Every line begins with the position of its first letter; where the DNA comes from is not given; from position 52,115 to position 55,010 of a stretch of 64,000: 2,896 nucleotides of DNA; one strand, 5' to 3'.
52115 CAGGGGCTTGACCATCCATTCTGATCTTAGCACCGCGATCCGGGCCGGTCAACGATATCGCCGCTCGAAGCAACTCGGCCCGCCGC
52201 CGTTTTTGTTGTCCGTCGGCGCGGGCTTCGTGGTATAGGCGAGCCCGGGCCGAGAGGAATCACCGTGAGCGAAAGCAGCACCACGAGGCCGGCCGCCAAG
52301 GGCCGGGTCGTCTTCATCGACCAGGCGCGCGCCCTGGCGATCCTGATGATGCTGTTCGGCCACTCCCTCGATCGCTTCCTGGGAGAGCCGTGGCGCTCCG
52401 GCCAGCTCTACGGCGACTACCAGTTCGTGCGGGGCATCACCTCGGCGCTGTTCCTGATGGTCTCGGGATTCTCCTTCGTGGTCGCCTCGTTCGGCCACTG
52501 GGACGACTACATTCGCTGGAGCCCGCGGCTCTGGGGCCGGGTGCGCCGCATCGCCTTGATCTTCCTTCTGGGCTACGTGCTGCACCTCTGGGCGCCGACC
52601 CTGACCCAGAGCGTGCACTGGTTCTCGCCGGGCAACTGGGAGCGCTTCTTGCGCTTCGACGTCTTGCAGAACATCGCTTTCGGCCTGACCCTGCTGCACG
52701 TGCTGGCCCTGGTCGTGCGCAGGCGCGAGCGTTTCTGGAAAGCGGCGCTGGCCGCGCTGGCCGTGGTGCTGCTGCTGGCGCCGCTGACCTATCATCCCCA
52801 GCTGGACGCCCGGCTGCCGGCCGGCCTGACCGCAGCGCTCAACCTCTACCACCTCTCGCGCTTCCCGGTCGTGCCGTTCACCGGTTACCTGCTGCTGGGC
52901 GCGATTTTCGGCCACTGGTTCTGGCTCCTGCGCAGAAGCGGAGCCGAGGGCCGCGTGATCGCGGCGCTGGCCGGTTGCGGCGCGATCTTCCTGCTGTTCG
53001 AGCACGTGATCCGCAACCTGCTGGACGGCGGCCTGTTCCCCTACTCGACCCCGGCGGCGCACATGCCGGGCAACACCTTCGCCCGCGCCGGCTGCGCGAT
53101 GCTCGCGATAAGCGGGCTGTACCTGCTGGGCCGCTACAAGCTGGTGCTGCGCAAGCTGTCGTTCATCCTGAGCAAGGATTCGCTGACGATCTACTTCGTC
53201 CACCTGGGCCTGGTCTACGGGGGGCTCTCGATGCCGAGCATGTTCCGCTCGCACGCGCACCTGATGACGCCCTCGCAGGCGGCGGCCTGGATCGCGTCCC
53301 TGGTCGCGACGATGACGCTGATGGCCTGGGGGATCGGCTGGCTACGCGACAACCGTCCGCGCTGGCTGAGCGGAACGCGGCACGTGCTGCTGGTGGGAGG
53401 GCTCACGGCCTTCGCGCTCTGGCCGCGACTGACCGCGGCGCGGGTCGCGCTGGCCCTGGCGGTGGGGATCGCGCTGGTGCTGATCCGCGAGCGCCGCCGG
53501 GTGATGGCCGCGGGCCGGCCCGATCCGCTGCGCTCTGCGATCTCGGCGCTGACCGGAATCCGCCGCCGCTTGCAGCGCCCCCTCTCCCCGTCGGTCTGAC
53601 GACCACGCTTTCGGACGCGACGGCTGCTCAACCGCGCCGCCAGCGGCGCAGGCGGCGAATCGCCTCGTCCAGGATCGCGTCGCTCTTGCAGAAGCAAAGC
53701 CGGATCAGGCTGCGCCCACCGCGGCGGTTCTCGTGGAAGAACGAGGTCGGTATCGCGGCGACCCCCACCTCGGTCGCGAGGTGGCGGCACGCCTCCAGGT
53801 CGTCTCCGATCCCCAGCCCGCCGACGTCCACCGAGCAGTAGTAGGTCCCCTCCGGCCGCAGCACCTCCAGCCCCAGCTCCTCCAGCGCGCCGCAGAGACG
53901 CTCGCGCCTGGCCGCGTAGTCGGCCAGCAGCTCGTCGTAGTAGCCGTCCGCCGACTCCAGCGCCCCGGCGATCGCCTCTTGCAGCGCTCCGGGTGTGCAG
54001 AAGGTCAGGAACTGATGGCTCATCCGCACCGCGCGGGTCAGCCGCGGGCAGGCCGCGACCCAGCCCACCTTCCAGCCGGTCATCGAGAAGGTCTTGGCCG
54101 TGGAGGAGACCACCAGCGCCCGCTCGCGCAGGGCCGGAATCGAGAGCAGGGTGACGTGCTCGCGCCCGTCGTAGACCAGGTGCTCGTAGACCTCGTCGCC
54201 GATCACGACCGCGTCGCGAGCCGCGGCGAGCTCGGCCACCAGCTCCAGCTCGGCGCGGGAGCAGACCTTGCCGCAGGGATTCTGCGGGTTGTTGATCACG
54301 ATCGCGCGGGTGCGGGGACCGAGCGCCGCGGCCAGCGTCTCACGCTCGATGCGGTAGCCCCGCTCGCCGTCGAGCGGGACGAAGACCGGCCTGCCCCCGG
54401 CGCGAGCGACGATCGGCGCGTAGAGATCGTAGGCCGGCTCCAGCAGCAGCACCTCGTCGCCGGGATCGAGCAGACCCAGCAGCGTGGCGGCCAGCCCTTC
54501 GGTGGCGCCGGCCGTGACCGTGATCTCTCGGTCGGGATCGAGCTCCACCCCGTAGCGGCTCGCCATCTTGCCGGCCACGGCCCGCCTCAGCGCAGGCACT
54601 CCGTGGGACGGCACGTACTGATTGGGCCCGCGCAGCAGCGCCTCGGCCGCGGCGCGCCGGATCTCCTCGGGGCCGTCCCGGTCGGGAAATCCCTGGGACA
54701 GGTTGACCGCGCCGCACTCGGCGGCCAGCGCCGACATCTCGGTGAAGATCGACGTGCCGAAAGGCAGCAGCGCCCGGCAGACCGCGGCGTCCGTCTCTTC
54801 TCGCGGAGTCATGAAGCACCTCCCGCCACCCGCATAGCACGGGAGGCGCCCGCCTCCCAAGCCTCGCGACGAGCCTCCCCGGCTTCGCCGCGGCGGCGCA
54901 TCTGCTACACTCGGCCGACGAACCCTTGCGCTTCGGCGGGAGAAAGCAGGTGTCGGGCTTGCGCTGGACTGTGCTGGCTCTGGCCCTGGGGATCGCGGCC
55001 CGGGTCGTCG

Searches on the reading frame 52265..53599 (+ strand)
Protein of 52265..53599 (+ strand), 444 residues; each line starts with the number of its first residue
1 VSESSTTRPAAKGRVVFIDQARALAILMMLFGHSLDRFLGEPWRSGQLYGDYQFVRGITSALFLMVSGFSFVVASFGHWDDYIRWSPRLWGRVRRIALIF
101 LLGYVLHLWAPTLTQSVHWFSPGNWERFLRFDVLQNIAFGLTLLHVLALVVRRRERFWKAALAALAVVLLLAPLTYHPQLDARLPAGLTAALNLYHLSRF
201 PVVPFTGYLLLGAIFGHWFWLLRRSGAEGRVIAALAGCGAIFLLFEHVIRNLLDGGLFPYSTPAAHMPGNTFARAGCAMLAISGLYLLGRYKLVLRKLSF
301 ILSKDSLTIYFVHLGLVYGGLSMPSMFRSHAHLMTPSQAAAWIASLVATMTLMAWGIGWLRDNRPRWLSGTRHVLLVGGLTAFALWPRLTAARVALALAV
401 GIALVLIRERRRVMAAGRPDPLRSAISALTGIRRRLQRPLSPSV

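Call 62: search_protein_families(library=pfam, proteins=[window:52265-53599:+], max_evalue=0.00001)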
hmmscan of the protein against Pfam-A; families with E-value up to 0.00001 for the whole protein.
window:52265-53599:+ (444 aa): 2 families
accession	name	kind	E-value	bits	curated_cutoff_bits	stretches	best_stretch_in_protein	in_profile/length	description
PF01757.29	Acyl_transf_3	-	2.7e-14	53.4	31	1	16-352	2-320/326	Acyltransferase domain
PF07786.18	HGSNAT_cat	-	3.4e-14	53.3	22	1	14-222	1-187/222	Heparan-alpha-glucosaminide N-acetyltransferase, catalytic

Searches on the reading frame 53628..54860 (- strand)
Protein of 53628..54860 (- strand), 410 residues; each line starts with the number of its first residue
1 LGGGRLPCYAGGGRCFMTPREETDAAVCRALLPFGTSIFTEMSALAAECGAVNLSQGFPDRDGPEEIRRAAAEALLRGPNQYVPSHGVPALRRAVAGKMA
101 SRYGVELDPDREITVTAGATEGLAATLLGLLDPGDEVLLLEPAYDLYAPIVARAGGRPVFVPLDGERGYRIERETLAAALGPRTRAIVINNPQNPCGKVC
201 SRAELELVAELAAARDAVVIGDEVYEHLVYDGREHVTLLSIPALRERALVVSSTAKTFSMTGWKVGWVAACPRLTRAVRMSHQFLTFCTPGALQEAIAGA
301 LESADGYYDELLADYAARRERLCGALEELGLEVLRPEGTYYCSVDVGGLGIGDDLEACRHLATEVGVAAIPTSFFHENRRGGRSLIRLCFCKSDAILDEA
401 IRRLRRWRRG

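Call 62: search_protein_families(library=pfam, proteins=[window:53628-54860:-], max_evalue=0.00001)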
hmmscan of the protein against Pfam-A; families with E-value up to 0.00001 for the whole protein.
window:53628-54860:- (410 aa): 1 family
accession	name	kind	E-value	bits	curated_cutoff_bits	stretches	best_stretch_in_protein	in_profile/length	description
PF00155.27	Aminotran_1_2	-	9.2e-64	216.3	19.7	1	52-404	4-361/361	Aminotransferase class I and II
